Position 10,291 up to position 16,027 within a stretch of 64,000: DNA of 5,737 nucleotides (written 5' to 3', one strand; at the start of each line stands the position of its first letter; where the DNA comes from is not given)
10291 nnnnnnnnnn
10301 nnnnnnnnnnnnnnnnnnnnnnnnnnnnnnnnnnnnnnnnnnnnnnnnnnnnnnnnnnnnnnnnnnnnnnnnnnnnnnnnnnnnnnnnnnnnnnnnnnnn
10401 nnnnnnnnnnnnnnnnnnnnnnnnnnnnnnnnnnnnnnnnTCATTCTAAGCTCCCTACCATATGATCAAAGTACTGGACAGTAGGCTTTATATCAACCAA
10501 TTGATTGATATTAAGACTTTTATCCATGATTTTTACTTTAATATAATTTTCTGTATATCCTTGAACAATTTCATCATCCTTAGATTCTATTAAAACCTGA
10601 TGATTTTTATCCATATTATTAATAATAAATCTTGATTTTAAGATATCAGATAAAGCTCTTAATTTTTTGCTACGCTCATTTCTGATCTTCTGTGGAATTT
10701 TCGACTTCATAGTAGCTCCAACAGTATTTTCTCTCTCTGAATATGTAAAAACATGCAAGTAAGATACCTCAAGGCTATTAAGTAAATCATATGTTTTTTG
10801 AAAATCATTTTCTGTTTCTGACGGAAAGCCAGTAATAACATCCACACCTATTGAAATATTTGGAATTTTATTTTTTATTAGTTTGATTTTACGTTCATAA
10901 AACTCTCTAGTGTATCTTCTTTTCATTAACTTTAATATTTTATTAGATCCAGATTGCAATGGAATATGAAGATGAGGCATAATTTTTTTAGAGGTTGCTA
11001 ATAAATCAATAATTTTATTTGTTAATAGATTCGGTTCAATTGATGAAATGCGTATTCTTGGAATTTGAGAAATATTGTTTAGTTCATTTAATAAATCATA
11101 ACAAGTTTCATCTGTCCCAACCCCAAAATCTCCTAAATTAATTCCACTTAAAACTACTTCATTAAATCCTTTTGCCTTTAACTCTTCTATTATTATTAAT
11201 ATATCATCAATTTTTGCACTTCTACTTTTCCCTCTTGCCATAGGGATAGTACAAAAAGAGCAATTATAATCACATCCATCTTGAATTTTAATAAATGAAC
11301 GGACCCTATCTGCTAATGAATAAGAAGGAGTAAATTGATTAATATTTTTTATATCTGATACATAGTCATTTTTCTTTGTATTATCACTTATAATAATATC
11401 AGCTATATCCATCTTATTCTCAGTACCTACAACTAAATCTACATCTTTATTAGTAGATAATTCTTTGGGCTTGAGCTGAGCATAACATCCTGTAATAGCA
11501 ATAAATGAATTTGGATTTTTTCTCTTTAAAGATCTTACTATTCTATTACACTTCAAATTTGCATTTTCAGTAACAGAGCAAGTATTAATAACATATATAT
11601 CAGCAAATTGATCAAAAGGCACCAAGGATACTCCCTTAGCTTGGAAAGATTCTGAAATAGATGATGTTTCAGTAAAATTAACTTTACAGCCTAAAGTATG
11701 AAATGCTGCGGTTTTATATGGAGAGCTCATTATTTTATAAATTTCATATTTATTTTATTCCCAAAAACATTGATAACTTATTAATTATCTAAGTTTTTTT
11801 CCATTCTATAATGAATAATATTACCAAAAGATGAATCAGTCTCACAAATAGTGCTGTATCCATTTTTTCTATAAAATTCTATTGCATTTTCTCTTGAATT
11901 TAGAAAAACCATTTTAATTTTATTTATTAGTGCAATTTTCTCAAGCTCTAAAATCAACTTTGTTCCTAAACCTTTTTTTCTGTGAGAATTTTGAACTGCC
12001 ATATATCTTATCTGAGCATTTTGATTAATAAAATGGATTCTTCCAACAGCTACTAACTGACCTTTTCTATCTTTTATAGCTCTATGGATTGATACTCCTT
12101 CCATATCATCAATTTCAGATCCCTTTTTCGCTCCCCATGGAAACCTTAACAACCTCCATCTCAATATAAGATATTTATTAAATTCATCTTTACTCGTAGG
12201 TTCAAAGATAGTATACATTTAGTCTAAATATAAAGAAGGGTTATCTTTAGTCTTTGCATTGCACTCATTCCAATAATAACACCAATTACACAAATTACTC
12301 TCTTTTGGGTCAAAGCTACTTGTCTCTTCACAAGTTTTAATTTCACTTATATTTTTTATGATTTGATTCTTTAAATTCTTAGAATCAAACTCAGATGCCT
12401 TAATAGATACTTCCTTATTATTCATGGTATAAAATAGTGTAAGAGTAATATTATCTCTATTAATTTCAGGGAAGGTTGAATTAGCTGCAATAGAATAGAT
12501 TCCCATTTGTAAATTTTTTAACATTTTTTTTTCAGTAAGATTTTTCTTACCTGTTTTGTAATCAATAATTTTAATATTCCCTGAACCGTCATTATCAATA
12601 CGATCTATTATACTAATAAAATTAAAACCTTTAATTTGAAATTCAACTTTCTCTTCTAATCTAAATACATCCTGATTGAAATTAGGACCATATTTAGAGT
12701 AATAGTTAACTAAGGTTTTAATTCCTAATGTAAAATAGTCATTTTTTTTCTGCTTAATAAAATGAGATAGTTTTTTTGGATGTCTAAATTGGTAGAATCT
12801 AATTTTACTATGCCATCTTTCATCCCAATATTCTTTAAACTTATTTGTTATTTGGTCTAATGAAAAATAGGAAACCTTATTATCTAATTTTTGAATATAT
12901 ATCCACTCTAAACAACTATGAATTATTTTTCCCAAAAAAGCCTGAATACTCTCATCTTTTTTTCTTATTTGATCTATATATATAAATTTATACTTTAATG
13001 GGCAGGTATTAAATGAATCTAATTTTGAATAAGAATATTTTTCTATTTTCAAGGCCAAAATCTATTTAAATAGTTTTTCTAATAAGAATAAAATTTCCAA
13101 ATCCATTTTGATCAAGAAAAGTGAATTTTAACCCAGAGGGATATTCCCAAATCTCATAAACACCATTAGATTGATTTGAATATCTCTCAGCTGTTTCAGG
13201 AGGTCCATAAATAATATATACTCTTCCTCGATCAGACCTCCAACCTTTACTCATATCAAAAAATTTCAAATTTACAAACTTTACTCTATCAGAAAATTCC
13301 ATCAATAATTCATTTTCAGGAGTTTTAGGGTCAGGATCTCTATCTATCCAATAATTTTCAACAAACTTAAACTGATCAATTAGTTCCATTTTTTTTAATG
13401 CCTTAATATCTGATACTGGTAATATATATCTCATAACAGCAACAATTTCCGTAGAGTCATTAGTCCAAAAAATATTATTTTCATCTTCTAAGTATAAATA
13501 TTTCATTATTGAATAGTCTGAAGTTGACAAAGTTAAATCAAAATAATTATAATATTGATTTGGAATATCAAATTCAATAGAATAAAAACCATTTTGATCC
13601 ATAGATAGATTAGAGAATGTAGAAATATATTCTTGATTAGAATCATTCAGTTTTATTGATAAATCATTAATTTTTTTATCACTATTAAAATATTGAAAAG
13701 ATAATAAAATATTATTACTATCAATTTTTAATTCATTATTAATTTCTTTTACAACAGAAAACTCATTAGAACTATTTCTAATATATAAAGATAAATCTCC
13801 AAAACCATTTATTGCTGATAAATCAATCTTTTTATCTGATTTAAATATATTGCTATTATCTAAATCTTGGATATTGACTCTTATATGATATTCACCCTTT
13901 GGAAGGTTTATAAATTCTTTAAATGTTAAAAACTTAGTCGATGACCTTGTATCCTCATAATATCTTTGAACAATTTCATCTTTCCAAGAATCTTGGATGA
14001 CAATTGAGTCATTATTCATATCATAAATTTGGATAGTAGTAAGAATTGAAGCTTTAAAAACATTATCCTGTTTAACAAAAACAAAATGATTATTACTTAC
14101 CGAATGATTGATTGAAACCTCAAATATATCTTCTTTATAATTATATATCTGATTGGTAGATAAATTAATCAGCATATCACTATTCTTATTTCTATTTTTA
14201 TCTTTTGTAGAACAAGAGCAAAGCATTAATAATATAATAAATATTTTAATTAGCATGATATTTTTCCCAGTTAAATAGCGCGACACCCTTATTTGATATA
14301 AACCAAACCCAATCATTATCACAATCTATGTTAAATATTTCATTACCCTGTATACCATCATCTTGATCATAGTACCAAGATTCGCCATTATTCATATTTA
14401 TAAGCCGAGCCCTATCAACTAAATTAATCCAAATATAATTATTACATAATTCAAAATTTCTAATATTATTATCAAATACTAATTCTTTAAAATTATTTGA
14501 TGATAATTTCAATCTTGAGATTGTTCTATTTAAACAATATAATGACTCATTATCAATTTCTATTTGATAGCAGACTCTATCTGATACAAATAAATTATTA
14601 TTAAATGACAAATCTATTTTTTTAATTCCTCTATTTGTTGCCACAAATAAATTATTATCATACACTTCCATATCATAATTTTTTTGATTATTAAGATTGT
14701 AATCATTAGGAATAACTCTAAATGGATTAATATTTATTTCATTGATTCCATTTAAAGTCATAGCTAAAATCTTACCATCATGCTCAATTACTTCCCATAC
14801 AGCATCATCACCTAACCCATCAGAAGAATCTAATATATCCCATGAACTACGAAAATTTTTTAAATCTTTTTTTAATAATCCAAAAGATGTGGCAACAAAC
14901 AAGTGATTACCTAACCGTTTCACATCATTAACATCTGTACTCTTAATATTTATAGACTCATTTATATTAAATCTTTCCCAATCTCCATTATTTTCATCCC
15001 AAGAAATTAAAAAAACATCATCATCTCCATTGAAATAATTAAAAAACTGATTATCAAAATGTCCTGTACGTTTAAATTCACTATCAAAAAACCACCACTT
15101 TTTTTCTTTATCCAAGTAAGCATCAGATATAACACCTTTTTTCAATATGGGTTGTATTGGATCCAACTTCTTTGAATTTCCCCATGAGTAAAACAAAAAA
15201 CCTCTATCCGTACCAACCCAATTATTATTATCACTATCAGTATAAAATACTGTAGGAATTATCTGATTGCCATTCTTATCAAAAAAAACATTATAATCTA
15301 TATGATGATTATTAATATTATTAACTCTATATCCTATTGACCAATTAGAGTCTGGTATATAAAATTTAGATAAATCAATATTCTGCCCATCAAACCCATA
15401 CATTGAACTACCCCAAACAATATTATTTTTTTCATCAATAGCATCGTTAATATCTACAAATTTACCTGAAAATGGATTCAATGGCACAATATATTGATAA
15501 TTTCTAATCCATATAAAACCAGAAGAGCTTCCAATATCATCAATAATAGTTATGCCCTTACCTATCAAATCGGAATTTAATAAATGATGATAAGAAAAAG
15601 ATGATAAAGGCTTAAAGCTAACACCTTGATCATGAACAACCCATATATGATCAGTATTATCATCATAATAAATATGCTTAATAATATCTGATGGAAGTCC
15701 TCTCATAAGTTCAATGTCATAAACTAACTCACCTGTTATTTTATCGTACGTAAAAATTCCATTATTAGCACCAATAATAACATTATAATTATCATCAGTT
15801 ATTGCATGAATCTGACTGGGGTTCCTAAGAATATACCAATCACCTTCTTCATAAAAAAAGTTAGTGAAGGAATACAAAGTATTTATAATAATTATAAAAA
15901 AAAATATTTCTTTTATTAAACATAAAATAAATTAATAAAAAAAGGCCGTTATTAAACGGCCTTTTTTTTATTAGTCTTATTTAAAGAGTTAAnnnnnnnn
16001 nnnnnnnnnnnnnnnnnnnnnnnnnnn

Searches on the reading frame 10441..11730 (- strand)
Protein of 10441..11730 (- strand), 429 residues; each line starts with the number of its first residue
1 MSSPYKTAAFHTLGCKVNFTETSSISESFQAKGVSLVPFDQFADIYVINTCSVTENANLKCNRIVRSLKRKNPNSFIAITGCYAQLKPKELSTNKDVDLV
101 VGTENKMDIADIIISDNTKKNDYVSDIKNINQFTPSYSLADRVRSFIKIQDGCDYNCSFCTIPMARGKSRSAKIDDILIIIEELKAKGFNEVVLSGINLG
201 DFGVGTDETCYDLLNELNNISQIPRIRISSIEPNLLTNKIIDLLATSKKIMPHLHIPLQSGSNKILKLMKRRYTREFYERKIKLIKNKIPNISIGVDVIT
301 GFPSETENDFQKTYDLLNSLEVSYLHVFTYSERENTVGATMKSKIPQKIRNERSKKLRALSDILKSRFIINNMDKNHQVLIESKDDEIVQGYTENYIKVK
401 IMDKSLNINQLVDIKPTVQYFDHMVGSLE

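Call 67: search_protein_families(library=pfam, proteins=[window:10441-11730:-], max_evalue=0.001)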
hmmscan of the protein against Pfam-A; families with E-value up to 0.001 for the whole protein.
window:10441-11730:- (429 aa): 2 families
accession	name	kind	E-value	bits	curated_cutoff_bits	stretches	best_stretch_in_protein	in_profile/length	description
PF04055.27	Radical_SAM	-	4.8e-25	89.1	29.5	1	147-317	1-166/166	Radical SAM superfamily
PF00919.26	UPF0004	-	8.4e-25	87.1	27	1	8-102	2-98/98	Uncharacterized protein family UPF0004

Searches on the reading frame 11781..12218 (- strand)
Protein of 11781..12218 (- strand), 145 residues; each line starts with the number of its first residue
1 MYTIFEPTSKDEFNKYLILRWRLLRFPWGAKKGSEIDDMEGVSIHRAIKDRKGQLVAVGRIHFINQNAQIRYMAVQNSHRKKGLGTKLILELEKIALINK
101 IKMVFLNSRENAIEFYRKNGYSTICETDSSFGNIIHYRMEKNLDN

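Call 91: search_protein_families(library=pfam, proteins=[window:11781-12218:-], max_evalue=0.001)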
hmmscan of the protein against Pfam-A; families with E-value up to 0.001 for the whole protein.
window:11781-12218:- (145 aa): 4 families
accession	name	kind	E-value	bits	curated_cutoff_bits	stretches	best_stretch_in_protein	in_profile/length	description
PF00583.31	Acetyltransf_1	-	8.2e-13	49.1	20.7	1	25-121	13-116/116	Acetyltransferase (GNAT) family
PF13508.13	Acetyltransf_7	-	6.9e-12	46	27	1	52-122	11-83/84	Acetyltransferase (GNAT) domain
PF13673.13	Acetyltransf_10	-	1.5e-11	44.9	23.6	1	52-143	39-128/128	Acetyltransferase (GNAT) domain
PF08445.16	FR47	-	0.00014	22.3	22.1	1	64-126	18-82/86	FR47-like protein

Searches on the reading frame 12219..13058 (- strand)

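Call 91: search_protein_families(library=pfam, proteins=[window:12219-13058:-], max_evalue=0.001)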
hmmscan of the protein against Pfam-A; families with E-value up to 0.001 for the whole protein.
window:12219-13058:- (279 aa): 2 families
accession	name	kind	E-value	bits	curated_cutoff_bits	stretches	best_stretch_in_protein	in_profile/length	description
PF12705.13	PDDEXK_1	-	9.1e-30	104.8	22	1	8-266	2-246/247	PD-(D/E)XK nuclease superfamily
PF10926.14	DUF2800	-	1.6e-07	31.3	21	1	34-274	27-240/368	Protein of unknown function (DUF2800)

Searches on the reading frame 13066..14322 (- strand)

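Call 67: search_protein_families(library=pfam, proteins=[window:13066-14322:-], max_evalue=0.001)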
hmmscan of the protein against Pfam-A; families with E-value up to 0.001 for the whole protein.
window:13066-14322:- (418 aa): 1 family
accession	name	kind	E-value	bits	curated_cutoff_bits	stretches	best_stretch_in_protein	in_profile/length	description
PF20094.4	GWxTD_dom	-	7.4e-16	58.8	26.9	1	288-407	28-144/172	GWxTD domain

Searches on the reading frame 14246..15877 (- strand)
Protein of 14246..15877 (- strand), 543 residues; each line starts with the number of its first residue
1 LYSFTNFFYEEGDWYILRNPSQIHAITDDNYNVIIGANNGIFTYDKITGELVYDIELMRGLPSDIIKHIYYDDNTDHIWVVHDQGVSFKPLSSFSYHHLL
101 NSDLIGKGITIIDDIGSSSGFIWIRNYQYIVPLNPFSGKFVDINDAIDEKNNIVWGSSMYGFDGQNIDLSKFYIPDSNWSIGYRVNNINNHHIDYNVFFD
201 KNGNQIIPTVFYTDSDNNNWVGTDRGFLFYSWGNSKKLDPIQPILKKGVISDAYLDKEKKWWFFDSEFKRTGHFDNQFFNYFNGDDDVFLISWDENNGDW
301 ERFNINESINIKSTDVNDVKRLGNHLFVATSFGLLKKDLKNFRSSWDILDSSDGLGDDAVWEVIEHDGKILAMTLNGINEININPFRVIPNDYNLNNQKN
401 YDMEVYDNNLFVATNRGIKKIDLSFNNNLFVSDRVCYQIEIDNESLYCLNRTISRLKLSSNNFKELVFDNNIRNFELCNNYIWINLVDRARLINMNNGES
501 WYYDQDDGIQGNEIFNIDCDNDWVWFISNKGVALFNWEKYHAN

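Call 23: search_protein_families(library=pfam, proteins=[window:14246-15877:-], max_evalue=0.01)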
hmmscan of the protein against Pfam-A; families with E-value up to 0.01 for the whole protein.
window:14246-15877:- (543 aa): 1 family
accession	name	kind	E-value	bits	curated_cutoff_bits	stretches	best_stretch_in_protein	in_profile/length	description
PF21544.3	PorZ_N_b_propeller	-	8.1e-05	23.4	27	0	389-451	70-135/154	TSS9, PorZ, N-terminal beta-propeller domain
